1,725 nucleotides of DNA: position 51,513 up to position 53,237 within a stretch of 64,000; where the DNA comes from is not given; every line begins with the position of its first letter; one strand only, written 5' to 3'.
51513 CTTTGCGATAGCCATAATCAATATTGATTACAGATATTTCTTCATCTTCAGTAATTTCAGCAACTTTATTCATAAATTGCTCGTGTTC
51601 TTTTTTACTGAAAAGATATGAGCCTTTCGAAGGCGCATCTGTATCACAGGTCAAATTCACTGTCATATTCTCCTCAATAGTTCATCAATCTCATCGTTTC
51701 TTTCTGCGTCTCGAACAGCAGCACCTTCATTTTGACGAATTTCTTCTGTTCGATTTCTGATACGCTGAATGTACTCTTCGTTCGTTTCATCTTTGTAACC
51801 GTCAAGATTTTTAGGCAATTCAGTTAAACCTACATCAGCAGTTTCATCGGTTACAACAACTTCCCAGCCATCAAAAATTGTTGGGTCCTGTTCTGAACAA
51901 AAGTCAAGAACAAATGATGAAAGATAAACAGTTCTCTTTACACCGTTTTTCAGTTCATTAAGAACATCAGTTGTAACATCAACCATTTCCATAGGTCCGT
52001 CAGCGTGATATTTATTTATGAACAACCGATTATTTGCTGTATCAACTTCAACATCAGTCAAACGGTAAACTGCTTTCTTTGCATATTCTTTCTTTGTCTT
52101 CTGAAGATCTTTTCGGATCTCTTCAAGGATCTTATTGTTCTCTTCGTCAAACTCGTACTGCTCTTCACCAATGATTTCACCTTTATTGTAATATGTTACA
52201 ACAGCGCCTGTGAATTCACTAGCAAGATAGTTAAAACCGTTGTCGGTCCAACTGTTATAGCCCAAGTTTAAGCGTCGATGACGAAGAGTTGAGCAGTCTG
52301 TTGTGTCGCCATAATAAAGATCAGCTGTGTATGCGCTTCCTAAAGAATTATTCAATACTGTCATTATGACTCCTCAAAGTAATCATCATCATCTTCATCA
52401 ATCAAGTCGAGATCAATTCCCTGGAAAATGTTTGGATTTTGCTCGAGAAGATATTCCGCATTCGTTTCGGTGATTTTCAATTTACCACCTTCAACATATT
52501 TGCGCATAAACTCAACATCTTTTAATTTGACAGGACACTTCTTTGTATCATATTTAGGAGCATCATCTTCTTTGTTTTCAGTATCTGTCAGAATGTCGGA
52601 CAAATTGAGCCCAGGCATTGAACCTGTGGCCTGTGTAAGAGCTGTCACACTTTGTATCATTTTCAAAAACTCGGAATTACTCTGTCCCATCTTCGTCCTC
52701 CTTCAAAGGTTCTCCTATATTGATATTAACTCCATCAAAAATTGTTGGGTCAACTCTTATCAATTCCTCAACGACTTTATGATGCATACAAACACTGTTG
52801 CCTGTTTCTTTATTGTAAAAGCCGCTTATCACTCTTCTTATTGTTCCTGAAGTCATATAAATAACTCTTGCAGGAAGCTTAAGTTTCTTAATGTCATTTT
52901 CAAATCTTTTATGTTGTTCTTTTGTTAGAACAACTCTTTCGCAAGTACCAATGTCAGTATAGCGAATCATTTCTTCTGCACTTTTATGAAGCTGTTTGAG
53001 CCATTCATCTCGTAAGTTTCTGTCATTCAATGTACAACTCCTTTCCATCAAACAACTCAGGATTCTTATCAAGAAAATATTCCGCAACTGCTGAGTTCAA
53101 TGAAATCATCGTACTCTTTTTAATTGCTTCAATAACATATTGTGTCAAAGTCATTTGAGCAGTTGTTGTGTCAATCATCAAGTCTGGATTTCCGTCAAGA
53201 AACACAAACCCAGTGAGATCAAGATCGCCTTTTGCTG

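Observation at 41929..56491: Seven dissimilar proteins share one ~45-aa C-terminal module (helix-strand-helix-PxxFxG-strand)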

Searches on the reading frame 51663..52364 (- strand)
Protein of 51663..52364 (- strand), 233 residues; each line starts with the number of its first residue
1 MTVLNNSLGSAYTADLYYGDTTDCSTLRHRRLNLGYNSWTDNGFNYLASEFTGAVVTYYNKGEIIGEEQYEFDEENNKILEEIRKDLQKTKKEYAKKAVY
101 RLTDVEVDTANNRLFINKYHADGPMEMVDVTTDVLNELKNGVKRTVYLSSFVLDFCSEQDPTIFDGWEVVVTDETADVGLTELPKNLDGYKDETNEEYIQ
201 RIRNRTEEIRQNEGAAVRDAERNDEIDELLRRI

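Call 3: search_protein_families(library=pfam, proteins=[window:51663-52364:-], max_evalue=1)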
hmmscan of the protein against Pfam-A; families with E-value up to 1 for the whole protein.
window:51663-52364:- (233 aa): 6 families
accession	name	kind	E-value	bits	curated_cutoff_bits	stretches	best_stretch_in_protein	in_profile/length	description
PF23796.1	DUF7174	-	0.001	19.2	27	1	175-227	25-80/153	Family of unknown function (DUF7174)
PF25100.1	DUF7809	-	0.01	16.6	27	0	67-102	44-79/160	Domain of unknown function (DUF7809)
PF09581.16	Spore_III_AF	-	0.032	14.7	28.3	1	58-112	59-113/185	Stage III sporulation protein AF (Spore_III_AF)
PF01896.25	DNA_primase_S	-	0.063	14.1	26.8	1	55-128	95-157/163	DNA primase small subunit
PF08776.16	VASP_tetra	-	0.063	13.3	25.8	1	78-93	10-25/36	VASP tetramerisation domain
PF00745.25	GlutR_dimer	-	0.24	12.2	22.9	0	194-233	21-65/99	Glutamyl-tRNAGlu reductase, dimerisation domain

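Call 4: search_protein_families(library=phrogs, proteins=[window:51663-52364:-], max_evalue=0.1)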
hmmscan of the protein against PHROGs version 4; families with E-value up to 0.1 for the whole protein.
window:51663-52364:- (233 aa): 1 family
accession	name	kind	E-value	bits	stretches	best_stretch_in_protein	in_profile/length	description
phrog_22457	-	unknown function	0.092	13.3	0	101-201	110-209/220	-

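Call 46: predict_structure(alignment_id=A5)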
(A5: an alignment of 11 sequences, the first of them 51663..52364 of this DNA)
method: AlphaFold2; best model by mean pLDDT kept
length: 233 residues; sequences in the alignment: 11
mean_pLDDT: 55.5   pTM: 0.39
mean pLDDT of the five models: 55.5, 54.6, 54.6, 52.1, 51.2
residues with pLDDT >= 90: 0; 70-90: 82; 50-70: 39; < 50: 112
segments of 3 or more residues with pLDDT < 50: 1-51, 60-63, 94-96, 175-200, 208-210, 212-233
pLDDT, mean of each block of 10 residues (from residue 1): 23 24 26 33 35 57 57 74 68 55 79 79 76 84 75 86 82 50 36 44 49 45 42 41
secondary structure, 60 per line:
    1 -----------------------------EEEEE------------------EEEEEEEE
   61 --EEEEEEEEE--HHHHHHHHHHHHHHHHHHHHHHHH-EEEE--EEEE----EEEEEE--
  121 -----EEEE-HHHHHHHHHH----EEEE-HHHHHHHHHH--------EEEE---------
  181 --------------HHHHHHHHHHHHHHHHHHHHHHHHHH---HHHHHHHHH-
elements in order: E30-34 E53-60 E63-71 H74-97 E99-102 E105-108 E113-118 E126-129 H131-140 E145-148 H150-159 E168-171 H195-220 H224-232

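Call 51: search_dna_similar(query=window:51663-52364:-, collection=phages, mode=protein, max_evalue=1, max_rows=10)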
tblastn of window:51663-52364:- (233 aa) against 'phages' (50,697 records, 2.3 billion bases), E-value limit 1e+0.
No match.

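Call 57: find_related_loci(query=window:51663-52364:-, collection=viral_contigs, flank=8000)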
Query window:51663-52364:- (233 aa) in viral_contigs; peptide patterns used: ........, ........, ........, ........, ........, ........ (x = any residue, [..] = any of these).
6 stretches matched a pattern; 2 encode a relative of the query (tblastn E <= 1e-3); 2 distinct loci.
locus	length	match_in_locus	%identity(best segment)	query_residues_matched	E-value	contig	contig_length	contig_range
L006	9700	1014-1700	91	1-230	4e-142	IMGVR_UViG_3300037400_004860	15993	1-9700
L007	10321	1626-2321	83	1-233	8e-129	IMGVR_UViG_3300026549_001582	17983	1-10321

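Call 67: search_protein_families(library=ncbifam, proteins=[window:51663-52364:-], max_evalue=0.1)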
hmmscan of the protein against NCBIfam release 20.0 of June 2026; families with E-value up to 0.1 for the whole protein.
window:51663-52364:- (233 aa): 0 families

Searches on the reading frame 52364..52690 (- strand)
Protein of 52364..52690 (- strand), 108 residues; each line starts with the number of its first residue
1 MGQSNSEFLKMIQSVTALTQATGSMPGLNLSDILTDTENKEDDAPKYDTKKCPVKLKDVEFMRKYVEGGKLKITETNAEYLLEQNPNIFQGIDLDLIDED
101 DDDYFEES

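Call 3: search_protein_families(library=pfam, proteins=[window:52364-52690:-], max_evalue=1)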
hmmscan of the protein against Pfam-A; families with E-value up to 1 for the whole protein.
window:52364-52690:- (108 aa): 0 families

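Call 4: search_protein_families(library=phrogs, proteins=[window:52364-52690:-], max_evalue=0.1)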
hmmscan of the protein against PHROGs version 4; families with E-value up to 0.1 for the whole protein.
window:52364-52690:- (108 aa): 0 families

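Call 30: predict_structure(alignment_id=A3)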
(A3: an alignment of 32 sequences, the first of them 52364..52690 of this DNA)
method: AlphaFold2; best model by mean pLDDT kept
length: 108 residues; sequences in the alignment: 32
mean_pLDDT: 61.8   pTM: 0.37
mean pLDDT of the five models: 61.8, 61.0, 60.8, 60.0, 59.4
residues with pLDDT >= 90: 0; 70-90: 35; 50-70: 43; < 50: 30
segments of 3 or more residues with pLDDT < 50: 23-29, 34-51
pLDDT, mean of each block of 10 residues (from residue 1): 59 61 49 46 44 65 69 77 79 75 55
secondary structure, 60 per line:
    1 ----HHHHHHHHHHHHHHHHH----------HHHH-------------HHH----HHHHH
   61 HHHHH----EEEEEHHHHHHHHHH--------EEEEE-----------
elements in order: H5-21 H32-35 H56-65 E70-74 H75-84 E93-97

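Call 36: fold_search(model_id=the predicted structure, library=pdb)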
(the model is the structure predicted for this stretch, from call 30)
No match with E <= 0.001 here; weaker rows may still be real.
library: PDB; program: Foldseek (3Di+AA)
matches with E <= 10: 491; with E <= 0.001: 0
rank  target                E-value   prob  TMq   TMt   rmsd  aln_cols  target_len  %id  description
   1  1ucf_A                1.6e+00  0.12  0.20  0.12   4.1        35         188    6  The Crystal Structure of DJ-1, a Protein Related to Male Fertility and Parkinson's Disease (released 2003-08-19)
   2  2r1t_A                1.6e+00  0.12  0.19  0.12   4.1        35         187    6  dopamine quinone conjugation to DJ-1 (released 2008-08-26)
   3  3cyf                  1.6e+00  0.12  0.19  0.12   4.1        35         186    6  Crystal Structure of E18N DJ-1 (released 2008-07-01)
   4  4oq4                  1.6e+00  0.12  0.19  0.12   4.1        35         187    6  Crystal Structure of E18A Human DJ-1 (released 2014-02-19)
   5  1q2u                  1.7e+00  0.12  0.20  0.12   4.1        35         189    6  Crystal structure of DJ-1/RS and implication on familial Parkinson's disease (released 2003-10-07)
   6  2hx1_A                1.7e+00  0.15  0.24  0.10   4.9        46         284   26  Crystal structure of possible sugar phosphatase, HAD superfamily (ZP_00311070.1) from CYTOPHAGA HUTCHINSONII ATCC 3340 (released 2006-09-05)
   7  2r1t_B                1.9e+00  0.11  0.19  0.12   4.1        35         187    6  dopamine quinone conjugation to DJ-1 (released 2008-08-26)
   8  9yh8                  1.9e+00  0.08  0.16  0.10   3.4        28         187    7  M17T Human DJ-1 (released 2025-10-15)
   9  3cza                  2.1e+00  0.10  0.19  0.12   4.1        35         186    6  Crystal Structure of E18D DJ-1 (released 2008-07-01)
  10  3f71                  2.1e+00  0.10  0.20  0.12   4.1        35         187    6  Crystal structure of E18D DJ-1 with oxidized C106 (released 2008-12-30)
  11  5jkq_B                2.1e+00  0.10  0.23  0.10   3.5        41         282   22  Crystal structure of Plasmodium falciparum Pf3D7_0606800 (PfVFT1) (released 2017-07-19)
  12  1pdw_G                2.2e+00  0.10  0.21  0.13   4.0        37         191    5  Crystal structure of human DJ-1, P 1 21 1 space group (released 2003-06-24)
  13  2rk6                  2.2e+00  0.10  0.19  0.12   4.1        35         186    6  Structure of E163K DJ-1 (released 2008-01-15)
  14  9dg8                  2.2e+00  0.11  0.25  0.10   3.8        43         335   21  Tetrahydroprotoberberine N-methyltransferase E204A mutant in complex with (S)-reticuline and SAM (released 2025-09-17)
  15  3cy6                  2.4e+00  0.09  0.19  0.12   4.1        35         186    6  Crystal Structure of E18Q DJ-1 (released 2008-07-01)
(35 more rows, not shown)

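Call 50: search_protein_families(library=phrogs, alignment_id=A3, max_evalue=1)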
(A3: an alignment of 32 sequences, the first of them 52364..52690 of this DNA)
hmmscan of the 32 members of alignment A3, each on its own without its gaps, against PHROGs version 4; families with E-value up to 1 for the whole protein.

A. member 1, window:52364-52690:- (108 aa): 0 families

B. families by the number of members that match (of 32 scanned): 43 families (the first 25 are shown)
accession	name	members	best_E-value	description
phrog_5273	-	2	0.077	-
phrog_11726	-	2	0.1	sporulation stage III protein D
phrog_6568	-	2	0.16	-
phrog_30186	-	1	0.011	-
phrog_15204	-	1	0.021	anti-repressor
phrog_21006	-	1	0.031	DNA polymerase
phrog_38455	-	1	0.033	-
phrog_14162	-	1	0.037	-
phrog_19724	-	1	0.043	-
phrog_22307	-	1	0.043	-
phrog_971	-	1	0.045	endolysin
phrog_37453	-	1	0.052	-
phrog_19880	-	1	0.054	transcriptional regulator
phrog_38879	-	1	0.066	-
phrog_37667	-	1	0.072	-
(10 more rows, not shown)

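Call 67: search_protein_families(library=ncbifam, proteins=[window:52364-52690:-], max_evalue=0.1)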
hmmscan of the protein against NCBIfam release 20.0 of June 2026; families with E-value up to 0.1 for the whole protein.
window:52364-52690:- (108 aa): 0 families

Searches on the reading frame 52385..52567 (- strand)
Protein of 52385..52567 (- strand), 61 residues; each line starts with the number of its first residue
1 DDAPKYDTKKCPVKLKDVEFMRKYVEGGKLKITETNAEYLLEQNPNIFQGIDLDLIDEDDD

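Call 29: search_solved_structures(query=A4, max_evalue=10, show_alignments=2)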
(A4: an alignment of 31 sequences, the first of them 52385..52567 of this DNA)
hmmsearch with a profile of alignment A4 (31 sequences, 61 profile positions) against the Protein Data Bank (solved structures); distinct sequences matched with E-value up to 10: 7.
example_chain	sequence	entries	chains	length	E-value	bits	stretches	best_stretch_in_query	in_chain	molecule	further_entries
8tly_A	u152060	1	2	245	0.12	15.5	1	22-47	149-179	Activating signal cointegrator 1 complex subunit 1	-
6ltv_A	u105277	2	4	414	0.92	12.6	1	32-51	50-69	S-adenosylmethionine synthase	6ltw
6c07_A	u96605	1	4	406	0.92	12.6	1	32-51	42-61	S-adenosylmethionine synthase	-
4odj_A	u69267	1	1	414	0.96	12.5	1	32-51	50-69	S-adenosylmethionine synthase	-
2c71_A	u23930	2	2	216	1.6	11.8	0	41-56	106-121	GLYCOSIDE HYDROLASE, FAMILY 11:CLOSTRIDIUM CELLULOSOME ENZYME, DOCKERIN TYPE I:POLYSACCHAR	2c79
9k8e_A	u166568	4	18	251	2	11.5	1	14-42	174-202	Cage-t32-Zn1-HEHE-35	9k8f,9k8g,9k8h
5cwb_A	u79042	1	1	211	7.5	9.7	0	9-31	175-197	Designed helical repeat protein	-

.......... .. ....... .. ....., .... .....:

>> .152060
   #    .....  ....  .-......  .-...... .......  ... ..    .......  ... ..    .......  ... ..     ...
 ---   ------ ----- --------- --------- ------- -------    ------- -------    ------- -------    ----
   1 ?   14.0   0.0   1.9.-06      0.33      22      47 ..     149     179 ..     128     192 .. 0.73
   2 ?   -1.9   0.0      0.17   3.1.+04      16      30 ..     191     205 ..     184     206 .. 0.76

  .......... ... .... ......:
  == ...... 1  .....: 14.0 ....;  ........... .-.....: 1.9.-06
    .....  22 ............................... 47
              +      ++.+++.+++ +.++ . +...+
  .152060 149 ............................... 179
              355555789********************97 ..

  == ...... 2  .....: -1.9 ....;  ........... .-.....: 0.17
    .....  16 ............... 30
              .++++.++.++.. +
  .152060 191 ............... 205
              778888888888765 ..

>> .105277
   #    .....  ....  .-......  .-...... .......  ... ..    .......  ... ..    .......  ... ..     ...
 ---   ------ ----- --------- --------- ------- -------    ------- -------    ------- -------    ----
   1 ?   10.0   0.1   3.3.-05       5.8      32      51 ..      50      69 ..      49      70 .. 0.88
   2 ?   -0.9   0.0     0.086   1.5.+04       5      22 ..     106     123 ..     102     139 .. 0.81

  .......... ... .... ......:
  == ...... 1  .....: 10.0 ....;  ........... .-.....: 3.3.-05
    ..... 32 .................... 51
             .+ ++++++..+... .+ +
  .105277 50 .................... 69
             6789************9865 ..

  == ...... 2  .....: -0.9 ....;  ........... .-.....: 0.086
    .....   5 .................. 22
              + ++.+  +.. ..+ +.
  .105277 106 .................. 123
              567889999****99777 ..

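Call 49: search_protein_families(library=pfam, alignment_id=A4, max_evalue=10)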
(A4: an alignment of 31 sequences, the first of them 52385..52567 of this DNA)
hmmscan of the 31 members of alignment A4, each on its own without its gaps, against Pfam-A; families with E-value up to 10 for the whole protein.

A. member 1, window:52385-52567:- (61 aa): 0 families

B. families by the number of members that match (of 31 scanned): 4 families
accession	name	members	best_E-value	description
PF25706.1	HCMV_UL116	1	0.018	Human cytomegalovirus UL116 protein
PF23363.1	DUF7089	1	0.051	Family of unknown function (DUF7089)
PF02214.28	BTB_2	1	0.11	BTB/POZ domain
PF06260.17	DUF1024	1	0.15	Protein of unknown function (DUF1024)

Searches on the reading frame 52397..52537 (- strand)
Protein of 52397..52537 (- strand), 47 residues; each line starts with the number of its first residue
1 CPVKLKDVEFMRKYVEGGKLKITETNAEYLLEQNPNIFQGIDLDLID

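Call 12: find_homologous_proteins(query=A2, lengths=longer, max_evalue=0.01)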
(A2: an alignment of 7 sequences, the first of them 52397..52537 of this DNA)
Query A2 (7 sequences) (47 aa, profile of the alignment): 544 proteins with E <= 0.01 among 4569 candidates; the best 120 are listed. Only proteins of 85 to 2000 residues were searched; long proteins share words by chance and can crowd out relatives, so finding none is weak evidence.
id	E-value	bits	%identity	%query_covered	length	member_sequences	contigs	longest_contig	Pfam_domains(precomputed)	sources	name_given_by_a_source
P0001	3.7e-15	73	32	40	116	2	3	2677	-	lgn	-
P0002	5.6e-15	72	32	40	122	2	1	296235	-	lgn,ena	-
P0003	7.3e-15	72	32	40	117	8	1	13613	-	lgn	-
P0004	7.6e-15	72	32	40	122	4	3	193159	-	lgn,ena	-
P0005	7.7e-15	72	33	38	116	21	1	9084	-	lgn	-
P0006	8.3e-15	72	32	40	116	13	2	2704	-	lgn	-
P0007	9.9e-15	72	35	43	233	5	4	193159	-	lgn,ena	-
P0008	1.1e-14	72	53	40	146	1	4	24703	-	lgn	-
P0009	1.2e-14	71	98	100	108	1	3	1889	-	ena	-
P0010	1.2e-14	71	98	100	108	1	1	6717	-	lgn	-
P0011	1.2e-14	71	53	40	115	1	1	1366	-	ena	-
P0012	1.2e-14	71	98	100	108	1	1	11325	-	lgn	-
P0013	1.2e-14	71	98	100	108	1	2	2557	-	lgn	-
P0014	1.2e-14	71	98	100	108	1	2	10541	-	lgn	-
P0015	1.2e-14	71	98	100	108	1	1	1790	-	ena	-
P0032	2.8e-14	70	100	100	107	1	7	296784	-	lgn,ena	-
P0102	8.6e-14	69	35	43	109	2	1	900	-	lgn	-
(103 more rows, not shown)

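Call 13: search_solved_structures(query=A2, max_evalue=10, show_alignments=3)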
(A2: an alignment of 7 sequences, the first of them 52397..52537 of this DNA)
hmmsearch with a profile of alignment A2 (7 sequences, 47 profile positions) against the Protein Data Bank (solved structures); distinct sequences matched with E-value up to 10: 6.
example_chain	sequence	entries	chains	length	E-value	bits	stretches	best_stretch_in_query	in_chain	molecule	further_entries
8tly_A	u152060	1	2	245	0.02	17.8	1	12-37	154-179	Activating signal cointegrator 1 complex subunit 1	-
6c07_A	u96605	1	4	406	0.3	14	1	22-41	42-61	S-adenosylmethionine synthase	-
4odj_A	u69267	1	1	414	0.31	14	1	22-41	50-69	S-adenosylmethionine synthase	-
6ltv_A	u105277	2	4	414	0.31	14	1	22-41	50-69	S-adenosylmethionine synthase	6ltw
2zp1_A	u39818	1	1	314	0.54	13.2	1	10-33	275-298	Tyrosyl-tRNA synthetase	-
1zh0_A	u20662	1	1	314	1.1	12.2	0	10-33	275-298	Tyrosyl-tRNA synthetase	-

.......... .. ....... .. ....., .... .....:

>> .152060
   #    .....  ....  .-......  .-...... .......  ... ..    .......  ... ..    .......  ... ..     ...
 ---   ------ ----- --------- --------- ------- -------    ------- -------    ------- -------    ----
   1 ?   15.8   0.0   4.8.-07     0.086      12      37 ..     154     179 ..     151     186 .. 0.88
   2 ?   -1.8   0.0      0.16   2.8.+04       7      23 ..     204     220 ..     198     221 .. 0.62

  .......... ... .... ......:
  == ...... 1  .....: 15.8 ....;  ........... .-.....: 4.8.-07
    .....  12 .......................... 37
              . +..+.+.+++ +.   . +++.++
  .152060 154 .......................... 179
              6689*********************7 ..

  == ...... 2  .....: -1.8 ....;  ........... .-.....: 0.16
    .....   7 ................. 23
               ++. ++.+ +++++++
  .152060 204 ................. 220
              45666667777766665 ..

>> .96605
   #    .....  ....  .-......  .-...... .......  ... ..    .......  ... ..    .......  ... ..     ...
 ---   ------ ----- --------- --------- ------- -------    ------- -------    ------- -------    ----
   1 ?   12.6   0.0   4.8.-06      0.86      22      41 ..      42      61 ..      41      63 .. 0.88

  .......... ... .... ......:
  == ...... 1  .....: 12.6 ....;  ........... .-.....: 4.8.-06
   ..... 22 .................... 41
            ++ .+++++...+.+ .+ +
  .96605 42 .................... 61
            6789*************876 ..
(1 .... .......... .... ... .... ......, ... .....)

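Call 15: find_encoding_contigs(protein=P0032, flank=10000, max_places=3)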
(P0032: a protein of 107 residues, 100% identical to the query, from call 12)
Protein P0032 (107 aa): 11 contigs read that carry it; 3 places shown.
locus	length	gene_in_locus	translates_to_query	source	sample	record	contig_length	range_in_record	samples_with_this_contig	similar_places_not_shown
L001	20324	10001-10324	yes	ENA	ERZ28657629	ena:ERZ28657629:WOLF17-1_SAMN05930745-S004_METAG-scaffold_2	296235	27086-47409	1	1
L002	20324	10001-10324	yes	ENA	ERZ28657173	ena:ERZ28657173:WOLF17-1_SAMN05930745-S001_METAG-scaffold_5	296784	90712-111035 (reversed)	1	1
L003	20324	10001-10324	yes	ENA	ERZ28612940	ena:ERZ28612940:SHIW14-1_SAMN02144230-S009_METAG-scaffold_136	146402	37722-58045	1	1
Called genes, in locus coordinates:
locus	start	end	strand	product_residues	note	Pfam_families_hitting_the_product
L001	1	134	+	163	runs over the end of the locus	-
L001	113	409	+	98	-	-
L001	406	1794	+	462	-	PF00753:Lactamase_B, PF12706:Lactamase_B_2 (faint), PF16661:Lactamase_B_6, PF10996:Beta-Casp, PF07521:RMMBL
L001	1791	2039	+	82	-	-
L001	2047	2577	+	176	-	-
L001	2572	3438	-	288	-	-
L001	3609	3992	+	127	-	-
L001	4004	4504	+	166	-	-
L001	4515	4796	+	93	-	-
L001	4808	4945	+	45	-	-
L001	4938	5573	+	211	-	-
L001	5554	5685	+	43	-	-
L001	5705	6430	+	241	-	-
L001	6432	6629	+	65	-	-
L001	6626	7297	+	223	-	-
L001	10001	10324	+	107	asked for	-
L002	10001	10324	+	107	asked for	-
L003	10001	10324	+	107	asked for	-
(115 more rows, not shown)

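Call 23: search_protein_representatives(alignment_id=A2)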
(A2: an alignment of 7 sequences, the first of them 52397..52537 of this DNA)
Query: 7 sequences, 47 profile positions. Proteins with E-value up to 0.001 (for the whole library): 32; up to 1e-10: 9; up to 1e-30: 0. The best 32 are listed.
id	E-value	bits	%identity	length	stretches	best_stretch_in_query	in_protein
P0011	3.8e-15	71.4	-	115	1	1-47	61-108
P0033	9.0e-15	70.2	-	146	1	1-47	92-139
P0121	5.0e-14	67.8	-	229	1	2-47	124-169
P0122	2.5e-13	65.6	-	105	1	2-47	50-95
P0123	7.9e-13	64.0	-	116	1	4-47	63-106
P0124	1.2e-12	63.4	-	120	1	2-46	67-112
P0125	5.2e-12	61.4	-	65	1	2-47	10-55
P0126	3.3e-11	58.8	-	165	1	1-47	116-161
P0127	5.7e-11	58.0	-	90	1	3-47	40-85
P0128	1.0e-09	54.0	-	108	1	3-47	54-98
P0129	1.8e-09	53.2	-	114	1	15-46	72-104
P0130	2.1e-09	53.0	-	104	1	2-46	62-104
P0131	9.4e-09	50.9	-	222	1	1-47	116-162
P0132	2.2e-08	49.7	-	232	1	2-47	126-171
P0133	5.1e-07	45.4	-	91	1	2-43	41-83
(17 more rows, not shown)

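Call 42: find_encoding_contigs(protein=P0132, flank=6000, max_places=2)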
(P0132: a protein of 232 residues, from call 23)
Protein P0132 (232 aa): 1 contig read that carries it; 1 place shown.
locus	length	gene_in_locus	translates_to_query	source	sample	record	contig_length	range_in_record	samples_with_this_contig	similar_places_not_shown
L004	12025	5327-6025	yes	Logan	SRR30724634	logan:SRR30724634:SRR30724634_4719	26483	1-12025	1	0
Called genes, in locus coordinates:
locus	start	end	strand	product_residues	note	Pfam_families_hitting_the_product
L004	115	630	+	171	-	-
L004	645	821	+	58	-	-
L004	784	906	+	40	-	-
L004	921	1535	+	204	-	-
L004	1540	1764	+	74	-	-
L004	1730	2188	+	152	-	-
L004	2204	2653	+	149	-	-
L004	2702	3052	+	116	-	-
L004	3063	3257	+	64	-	-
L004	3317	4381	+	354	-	PF22745:Nlig-Ia, PF01653:DNA_ligase_aden, PF03120:OB_DNA_ligase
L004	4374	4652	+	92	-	-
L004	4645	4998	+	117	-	-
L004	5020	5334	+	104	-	-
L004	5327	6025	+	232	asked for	-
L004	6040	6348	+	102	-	-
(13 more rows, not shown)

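Call 43: find_encoding_contigs(protein=P0131, flank=6000, max_places=2)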
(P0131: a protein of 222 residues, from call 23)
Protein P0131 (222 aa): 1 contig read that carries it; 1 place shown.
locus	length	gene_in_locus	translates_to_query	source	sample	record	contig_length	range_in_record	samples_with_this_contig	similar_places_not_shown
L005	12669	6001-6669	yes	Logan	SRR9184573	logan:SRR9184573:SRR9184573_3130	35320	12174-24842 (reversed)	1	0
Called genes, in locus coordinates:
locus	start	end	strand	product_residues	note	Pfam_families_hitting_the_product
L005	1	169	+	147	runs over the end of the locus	-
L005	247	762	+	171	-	-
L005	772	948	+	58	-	-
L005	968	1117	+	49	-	-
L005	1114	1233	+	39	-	PF04316:FlgM (weak)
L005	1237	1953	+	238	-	-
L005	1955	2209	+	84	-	-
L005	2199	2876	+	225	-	-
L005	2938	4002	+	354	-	PF22745:Nlig-Ia (weak), PF01653:DNA_ligase_aden, PF03120:OB_DNA_ligase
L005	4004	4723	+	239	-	-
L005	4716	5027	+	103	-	-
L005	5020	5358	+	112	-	-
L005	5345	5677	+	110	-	-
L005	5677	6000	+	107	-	-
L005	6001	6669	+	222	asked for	-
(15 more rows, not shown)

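Call 61: find_encoding_contigs(protein=P0102, flank=3000, max_places=3)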
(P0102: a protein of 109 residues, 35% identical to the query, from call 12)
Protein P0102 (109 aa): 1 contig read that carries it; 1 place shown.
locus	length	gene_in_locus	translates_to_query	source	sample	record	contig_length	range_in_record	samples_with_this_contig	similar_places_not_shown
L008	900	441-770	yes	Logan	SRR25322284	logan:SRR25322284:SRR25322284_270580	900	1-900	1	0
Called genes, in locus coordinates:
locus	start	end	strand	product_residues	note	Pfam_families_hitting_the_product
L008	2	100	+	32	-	?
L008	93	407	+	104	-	-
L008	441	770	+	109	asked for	-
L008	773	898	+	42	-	?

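Call 74: find_encoding_contigs(protein=P0123, flank=4000, max_places=3)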
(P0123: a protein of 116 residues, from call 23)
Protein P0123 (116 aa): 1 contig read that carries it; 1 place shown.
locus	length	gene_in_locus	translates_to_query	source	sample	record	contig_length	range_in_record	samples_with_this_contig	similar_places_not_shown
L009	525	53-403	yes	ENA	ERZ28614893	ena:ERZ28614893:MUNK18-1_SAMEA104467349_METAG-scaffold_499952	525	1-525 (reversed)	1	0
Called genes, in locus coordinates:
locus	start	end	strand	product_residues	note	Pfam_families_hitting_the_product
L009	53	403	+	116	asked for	-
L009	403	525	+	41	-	?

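Call 75: find_encoding_contigs(protein=P0129, flank=4000, max_places=3)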
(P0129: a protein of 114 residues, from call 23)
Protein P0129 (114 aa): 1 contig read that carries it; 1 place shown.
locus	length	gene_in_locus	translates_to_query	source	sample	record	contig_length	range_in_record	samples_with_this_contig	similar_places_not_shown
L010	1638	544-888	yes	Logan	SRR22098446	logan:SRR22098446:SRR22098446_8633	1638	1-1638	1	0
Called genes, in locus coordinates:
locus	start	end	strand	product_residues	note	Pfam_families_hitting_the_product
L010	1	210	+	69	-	?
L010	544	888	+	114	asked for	-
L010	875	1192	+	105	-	-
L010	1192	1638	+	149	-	?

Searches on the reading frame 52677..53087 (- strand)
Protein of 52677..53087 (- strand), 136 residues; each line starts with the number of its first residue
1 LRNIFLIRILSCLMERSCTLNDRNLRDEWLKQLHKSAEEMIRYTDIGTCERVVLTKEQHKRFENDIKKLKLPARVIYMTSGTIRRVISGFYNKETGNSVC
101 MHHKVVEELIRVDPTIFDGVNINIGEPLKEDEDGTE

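Call 3: search_protein_families(library=pfam, proteins=[window:52677-53087:-], max_evalue=1)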
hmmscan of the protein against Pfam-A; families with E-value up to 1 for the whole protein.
window:52677-53087:- (136 aa): 0 families

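Call 4: search_protein_families(library=phrogs, proteins=[window:52677-53087:-], max_evalue=0.1)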
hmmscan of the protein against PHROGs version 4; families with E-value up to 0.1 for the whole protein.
window:52677-53087:- (136 aa): 1 family
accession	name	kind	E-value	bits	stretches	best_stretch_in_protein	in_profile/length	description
phrog_30186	-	unknown function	0.022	15.9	1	49-88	26-66/113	-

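Call 67: search_protein_families(library=ncbifam, proteins=[window:52677-53087:-], max_evalue=0.1)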
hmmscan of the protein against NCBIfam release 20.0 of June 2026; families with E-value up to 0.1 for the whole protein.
window:52677-53087:- (136 aa): 0 families
